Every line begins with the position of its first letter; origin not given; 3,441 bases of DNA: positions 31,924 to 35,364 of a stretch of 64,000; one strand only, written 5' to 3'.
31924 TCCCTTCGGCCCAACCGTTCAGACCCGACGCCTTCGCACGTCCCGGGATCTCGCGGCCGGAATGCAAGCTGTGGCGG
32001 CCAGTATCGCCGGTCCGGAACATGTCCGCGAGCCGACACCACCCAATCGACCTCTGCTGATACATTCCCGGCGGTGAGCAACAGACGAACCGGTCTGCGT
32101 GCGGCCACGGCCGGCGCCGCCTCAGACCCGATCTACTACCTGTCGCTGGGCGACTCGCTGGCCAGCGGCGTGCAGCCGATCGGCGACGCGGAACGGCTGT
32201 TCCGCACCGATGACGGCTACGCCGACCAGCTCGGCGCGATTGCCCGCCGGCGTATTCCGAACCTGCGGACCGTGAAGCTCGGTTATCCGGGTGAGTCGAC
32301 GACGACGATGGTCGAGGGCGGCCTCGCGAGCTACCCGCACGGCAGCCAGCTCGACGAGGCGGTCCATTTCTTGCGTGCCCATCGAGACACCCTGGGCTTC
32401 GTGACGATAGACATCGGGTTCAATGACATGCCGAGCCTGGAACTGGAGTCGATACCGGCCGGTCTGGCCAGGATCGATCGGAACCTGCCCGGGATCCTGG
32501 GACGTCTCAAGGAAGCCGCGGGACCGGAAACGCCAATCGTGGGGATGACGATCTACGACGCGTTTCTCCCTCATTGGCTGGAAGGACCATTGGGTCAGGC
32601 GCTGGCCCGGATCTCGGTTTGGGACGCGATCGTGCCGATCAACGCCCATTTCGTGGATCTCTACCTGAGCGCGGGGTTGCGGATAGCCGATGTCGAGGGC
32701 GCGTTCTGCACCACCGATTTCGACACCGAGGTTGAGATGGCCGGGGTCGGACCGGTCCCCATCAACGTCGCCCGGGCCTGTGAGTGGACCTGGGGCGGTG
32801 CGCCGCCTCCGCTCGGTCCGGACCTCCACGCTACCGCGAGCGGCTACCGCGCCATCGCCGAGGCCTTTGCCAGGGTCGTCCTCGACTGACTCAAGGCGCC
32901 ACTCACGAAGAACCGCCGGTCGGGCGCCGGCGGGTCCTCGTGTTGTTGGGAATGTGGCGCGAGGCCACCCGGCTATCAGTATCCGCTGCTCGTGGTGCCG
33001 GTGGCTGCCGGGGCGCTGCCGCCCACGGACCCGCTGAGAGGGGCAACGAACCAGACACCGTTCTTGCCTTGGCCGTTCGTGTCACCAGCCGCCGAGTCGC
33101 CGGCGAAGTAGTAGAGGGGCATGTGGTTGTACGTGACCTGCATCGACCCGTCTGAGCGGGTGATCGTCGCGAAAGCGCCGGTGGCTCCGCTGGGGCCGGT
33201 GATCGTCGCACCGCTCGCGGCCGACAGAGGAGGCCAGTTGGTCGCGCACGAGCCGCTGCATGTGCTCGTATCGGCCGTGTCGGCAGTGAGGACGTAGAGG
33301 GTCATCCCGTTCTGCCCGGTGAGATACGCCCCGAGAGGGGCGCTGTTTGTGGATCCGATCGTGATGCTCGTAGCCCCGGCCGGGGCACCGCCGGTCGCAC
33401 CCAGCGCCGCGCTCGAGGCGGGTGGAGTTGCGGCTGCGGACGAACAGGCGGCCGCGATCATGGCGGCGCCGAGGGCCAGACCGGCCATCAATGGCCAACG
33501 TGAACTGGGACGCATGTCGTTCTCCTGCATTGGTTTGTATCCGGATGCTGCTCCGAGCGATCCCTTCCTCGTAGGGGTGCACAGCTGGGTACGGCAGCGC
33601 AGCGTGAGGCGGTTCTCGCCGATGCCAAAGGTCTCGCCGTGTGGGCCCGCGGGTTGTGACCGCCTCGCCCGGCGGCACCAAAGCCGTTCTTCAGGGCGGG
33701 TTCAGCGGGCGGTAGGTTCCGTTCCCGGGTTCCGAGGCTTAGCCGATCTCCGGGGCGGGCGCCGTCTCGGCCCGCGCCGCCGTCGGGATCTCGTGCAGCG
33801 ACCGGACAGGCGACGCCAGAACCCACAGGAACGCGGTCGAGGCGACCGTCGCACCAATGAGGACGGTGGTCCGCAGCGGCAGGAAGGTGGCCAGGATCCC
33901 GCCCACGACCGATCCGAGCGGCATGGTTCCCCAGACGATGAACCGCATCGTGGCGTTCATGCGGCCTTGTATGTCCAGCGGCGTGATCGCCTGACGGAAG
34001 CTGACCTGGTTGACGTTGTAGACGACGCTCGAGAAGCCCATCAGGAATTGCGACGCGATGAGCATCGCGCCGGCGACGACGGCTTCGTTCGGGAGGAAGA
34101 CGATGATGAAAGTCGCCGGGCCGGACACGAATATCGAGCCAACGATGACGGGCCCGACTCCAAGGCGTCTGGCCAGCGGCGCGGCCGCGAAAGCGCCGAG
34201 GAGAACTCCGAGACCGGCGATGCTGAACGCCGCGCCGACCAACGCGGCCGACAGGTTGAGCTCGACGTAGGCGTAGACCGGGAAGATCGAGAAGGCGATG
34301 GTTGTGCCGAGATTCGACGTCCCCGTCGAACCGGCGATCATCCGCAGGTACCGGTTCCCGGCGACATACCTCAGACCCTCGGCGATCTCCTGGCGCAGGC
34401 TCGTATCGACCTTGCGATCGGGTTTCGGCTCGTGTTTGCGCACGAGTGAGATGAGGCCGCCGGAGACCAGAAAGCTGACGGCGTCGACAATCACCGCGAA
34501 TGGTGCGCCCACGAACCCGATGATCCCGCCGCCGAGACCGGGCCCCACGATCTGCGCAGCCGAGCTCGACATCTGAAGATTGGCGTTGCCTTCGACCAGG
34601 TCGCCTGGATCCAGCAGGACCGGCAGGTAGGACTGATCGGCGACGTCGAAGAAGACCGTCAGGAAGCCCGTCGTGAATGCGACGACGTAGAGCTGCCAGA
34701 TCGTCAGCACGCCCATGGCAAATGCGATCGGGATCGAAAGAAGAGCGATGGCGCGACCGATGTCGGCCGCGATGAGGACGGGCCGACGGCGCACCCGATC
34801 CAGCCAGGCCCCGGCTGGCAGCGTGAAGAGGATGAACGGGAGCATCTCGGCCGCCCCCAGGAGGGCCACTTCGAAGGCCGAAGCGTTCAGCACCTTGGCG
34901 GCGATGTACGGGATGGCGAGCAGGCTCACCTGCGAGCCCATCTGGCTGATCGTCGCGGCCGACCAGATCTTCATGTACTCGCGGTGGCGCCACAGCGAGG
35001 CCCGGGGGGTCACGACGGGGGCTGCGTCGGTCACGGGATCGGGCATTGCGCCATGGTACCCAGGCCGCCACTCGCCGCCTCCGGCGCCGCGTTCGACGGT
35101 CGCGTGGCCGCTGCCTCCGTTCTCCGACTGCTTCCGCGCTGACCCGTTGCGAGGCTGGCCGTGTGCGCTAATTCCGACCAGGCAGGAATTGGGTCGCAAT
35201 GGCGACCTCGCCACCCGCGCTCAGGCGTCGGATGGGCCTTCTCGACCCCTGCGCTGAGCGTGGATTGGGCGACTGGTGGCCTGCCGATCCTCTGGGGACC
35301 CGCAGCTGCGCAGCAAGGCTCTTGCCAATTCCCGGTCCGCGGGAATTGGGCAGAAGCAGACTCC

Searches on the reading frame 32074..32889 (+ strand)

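Call 32: search_protein_families(library=pfam, proteins=[window:32074-32889:+], max_evalue=0.001)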
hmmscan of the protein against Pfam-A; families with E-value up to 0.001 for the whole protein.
window:32074-32889:+ (271 aa): 2 families
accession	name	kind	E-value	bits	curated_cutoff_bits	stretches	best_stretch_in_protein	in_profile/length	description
PF13472.12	Lipase_GDSL_2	-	9.5e-11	43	32.9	1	25-260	2-178/178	GDSL-like Lipase/Acylhydrolase family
PF00657.28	Lipase_GDSL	-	0.00029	21.5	23.6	0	23-166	2-142/208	GDSL-like Lipase/Acylhydrolase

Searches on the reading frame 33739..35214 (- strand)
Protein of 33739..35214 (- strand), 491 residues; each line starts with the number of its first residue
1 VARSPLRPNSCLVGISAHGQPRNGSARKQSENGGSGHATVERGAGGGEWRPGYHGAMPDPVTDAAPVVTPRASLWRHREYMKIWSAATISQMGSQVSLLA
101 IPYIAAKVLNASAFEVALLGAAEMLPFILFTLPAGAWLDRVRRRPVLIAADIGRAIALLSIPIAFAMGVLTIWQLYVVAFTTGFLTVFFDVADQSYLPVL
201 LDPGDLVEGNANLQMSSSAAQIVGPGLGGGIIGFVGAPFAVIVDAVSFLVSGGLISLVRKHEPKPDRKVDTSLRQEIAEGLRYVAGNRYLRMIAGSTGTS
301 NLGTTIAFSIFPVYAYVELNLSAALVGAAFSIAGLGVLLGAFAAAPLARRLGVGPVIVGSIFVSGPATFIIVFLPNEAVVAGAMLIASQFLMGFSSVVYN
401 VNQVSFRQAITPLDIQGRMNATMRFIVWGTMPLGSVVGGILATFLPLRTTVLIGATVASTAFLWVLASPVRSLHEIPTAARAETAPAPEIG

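Call 32: search_protein_families(library=pfam, proteins=[window:33739-35214:-], max_evalue=0.001)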
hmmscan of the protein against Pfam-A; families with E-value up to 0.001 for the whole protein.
window:33739-35214:- (491 aa): 2 families
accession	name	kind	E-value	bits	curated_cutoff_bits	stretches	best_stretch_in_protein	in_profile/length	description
PF07690.21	MFS_1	-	4.7e-34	118.3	33.4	2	83-292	1-210/347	Major Facilitator Superfamily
PF05977.19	MFS_3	-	2.9e-29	102.4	27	1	76-482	8-407/524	Transmembrane secretion effector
